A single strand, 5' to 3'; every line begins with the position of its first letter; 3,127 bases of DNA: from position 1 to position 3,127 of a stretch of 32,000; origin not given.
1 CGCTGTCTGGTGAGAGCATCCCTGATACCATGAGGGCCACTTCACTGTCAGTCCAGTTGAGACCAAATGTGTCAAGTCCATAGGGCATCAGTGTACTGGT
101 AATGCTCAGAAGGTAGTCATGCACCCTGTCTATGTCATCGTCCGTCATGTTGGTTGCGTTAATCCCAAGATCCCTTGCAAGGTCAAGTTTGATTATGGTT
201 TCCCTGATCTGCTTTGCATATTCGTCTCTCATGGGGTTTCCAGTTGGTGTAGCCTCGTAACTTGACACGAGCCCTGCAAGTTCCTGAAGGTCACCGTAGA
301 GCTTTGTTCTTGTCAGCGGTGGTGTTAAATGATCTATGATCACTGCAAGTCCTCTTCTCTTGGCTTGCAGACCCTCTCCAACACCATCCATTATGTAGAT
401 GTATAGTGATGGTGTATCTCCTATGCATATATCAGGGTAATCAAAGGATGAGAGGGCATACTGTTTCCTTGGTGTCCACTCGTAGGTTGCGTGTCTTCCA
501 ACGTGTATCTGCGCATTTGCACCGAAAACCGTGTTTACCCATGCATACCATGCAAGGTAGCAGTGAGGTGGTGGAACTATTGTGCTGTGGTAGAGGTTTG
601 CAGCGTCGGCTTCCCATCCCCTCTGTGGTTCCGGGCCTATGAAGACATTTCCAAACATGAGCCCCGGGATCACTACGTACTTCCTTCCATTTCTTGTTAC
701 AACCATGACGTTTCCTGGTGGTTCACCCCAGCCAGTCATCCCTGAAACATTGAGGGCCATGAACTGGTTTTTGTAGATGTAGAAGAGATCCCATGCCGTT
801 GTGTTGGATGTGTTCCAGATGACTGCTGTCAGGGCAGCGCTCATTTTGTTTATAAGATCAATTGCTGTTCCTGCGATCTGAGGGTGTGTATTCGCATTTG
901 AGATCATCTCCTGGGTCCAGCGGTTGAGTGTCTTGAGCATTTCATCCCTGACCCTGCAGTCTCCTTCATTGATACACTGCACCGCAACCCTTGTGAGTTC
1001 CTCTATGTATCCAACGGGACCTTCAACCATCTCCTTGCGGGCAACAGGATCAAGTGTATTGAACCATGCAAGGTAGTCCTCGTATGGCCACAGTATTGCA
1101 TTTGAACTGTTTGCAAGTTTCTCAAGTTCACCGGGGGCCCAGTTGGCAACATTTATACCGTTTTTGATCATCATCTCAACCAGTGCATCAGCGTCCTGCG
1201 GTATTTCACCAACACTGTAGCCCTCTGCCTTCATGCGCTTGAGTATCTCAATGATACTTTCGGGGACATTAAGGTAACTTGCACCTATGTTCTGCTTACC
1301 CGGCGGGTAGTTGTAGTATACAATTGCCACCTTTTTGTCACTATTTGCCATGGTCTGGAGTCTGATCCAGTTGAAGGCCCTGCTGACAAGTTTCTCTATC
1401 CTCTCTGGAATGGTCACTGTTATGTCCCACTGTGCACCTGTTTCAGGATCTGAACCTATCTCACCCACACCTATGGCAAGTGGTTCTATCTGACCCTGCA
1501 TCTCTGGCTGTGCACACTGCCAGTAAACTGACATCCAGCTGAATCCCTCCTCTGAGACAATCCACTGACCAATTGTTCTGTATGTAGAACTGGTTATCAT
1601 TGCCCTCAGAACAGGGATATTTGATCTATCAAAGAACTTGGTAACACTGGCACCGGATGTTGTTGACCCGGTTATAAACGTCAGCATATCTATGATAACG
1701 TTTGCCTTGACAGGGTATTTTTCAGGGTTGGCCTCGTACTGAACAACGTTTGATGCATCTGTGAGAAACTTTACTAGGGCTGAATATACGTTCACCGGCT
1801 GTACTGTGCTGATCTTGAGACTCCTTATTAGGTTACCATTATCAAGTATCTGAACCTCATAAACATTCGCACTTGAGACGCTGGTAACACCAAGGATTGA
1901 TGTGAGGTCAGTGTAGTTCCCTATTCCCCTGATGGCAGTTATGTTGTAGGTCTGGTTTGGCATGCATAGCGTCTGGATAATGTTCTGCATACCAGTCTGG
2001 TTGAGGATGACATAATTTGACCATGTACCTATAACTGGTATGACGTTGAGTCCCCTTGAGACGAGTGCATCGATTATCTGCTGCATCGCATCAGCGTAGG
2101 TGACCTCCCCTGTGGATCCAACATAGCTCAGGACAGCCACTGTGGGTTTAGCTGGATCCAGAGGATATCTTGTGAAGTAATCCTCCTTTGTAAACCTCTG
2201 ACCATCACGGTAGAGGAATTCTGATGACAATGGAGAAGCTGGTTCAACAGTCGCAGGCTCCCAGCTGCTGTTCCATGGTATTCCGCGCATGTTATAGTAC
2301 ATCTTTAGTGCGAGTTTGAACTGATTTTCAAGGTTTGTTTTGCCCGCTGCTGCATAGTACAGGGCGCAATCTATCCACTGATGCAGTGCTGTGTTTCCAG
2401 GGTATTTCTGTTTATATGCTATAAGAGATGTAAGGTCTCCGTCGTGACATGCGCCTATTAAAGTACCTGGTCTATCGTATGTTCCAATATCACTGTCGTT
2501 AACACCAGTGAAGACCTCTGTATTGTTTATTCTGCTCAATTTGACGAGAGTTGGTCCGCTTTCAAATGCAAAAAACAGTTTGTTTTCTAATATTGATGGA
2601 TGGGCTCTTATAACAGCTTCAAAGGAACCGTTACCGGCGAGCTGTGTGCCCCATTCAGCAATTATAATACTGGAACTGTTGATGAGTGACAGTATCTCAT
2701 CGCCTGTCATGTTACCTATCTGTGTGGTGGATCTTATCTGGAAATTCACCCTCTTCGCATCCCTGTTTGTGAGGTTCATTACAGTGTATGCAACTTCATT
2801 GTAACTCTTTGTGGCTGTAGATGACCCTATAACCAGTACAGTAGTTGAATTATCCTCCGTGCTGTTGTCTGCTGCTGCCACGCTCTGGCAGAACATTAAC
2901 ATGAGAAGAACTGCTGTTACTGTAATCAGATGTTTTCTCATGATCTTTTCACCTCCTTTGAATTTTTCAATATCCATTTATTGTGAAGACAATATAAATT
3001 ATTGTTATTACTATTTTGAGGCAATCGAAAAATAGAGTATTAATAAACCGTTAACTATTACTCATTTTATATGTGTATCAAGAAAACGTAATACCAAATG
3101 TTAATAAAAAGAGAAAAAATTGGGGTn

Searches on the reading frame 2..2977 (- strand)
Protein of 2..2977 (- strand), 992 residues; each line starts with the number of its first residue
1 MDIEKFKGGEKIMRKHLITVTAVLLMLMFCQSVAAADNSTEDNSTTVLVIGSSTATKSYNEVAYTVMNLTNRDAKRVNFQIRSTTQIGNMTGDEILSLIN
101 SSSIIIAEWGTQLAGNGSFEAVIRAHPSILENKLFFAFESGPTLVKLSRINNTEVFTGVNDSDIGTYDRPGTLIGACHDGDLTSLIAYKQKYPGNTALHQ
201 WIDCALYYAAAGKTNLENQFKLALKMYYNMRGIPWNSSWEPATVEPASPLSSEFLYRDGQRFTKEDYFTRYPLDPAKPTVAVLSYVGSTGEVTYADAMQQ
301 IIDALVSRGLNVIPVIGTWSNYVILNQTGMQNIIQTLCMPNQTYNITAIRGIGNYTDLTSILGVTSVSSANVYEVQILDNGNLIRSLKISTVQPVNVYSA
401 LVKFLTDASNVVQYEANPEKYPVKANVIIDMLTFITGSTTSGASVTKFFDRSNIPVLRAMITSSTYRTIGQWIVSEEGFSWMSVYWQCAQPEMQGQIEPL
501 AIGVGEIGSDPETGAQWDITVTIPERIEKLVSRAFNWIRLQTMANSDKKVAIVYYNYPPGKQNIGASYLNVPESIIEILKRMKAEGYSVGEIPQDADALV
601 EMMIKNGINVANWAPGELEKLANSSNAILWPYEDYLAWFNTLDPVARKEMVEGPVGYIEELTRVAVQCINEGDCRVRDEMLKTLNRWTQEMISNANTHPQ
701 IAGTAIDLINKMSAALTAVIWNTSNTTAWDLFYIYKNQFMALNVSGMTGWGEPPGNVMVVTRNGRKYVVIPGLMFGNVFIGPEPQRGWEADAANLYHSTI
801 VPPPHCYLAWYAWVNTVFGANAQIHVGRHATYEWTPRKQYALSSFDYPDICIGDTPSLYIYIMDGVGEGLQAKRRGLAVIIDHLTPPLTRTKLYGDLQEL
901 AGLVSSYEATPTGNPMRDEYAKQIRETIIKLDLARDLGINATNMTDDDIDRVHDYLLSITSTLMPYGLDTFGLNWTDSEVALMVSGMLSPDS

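Call 14: search_protein_families(library=pfam, proteins=[window:2-2977:-], max_evalue=0.01)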
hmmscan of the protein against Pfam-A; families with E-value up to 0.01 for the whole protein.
window:2-2977:- (992 aa): 1 family
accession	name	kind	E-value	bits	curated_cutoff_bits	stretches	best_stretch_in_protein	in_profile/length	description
PF02514.21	CobN-Mg_chel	-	1.7e-145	486.9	24.5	3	749-989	353-599/1090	CobN/Magnesium Chelatase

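Call 94: find_homologous_proteins(query=window:2-2941:-, max_evalue=1e-20)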
Query window:2-2941:- (980 aa): 24 proteins with E <= 1e-20 among 8000 candidates.
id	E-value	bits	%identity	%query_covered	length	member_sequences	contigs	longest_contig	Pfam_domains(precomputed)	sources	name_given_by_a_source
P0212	0.0e+0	2222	99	100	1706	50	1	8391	PF02514.22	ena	-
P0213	0.0e+0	2041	89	100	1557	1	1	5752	PF02514.22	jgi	-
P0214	0.0e+0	1981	86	100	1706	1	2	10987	PF02514.22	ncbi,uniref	ncbi:cobaltochelatase subunit CobN [Methanothermobacter sp.]|uniref:cobaltochelatase subunit CobN n=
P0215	0.0e+0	1875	93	88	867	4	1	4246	PF02514.22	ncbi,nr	ncbi:MAG: cobaltochelatase subunit CobN, partial [Methanothermobacter sp.]|nr:cobaltochelatase subun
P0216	0.0e+0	1781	76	100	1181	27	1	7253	PF02514.22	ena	-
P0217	0.0e+0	1650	70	100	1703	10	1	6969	PF02514.22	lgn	-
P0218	0.0e+0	1643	70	97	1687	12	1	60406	PF02514.22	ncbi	ncbi:MAG: cobaltochelatase subunit CobN [Methanobacteriales archaeon]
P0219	5.6e-278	943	46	100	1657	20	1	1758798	PF02514.22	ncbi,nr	ncbi:cobaltochelatase subunit CobN [Methanothermobacter thermautotrophicus]|nr:cobaltochelatase subu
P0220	8.4e-256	870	54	61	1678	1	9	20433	PF02514.22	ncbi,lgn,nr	ncbi:MAG: cobaltochelatase CobN [Eubacteriales bacterium]|nr:cobaltochelatase CobN [Eubacteriales ba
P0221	1.3e-49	187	33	24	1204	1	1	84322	PF02514.22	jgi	jgi:cobaltochelatase CobN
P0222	1.2e-48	184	33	24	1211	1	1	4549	PF02514.22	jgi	-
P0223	4.3e-47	179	33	24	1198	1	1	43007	PF02514.22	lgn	-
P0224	3.9e-46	176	34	23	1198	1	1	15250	PF02514.22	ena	-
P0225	4.0e-46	176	34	23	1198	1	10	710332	PF02514.22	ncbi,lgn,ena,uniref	ncbi:cobaltochelatase subunit CobN [Mycobacterium adipatum]|uniref:cobaltochelatase subunit CobN n=1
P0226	1.7e-44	170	34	22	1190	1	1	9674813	PF02514.22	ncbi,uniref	ncbi:cobaltochelatase subunit CobN [Dactylosporangium sp. CA-139066]|uniref:cobaltochelatase subunit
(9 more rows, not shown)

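Call 102: search_protein_families(library=ncbifam, proteins=[P0212], max_evalue=0.001)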
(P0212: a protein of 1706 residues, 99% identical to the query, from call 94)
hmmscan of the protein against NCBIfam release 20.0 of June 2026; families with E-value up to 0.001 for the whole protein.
P0212 (1706 aa): 9 families
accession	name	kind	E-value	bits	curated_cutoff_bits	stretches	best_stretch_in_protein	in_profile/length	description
NF004645.0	PRK05989.2-3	equivalog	3.4e-228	760.4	1619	2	747-1700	683-1593/1597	cobaltochelatase subunit CobN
NF004644.0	PRK05989.2-2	equivalog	3.8e-184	614.7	1248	3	747-1240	454-911/1289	cobaltochelatase subunit CobN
TIGR02025.1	BchH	equivalog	1.9e-174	582.3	829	3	746-1246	509-1003/1271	magnesium chelatase subunit H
TIGR02257.1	cobalto_cobN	equivalog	5.2e-156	521.4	822.05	2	748-1544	473-1211/1226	cobaltochelatase subunit CobN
NF009140.0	PRK12493.1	equivalog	8.1e-154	514.2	1300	4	747-1055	527-840/1313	magnesium chelatase subunit H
NF004646.0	PRK05989.2-4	equivalog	1.7e-134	449.8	1468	3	745-1241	462-970/1277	cobaltochelatase subunit CobN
NF009942.0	PRK13405.1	equivalog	2.4e-125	419.6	1166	4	747-1041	530-816/1245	magnesium chelatase subunit H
NF008973.0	PRK12321.1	equivalog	4.2e-113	379.2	1235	4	700-980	412-690/1105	cobaltochelatase subunit CobN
NF004643.0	PRK05989.2-1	equivalog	3e-108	363.2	1926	3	754-1240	455-888/1184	cobaltochelatase subunit CobN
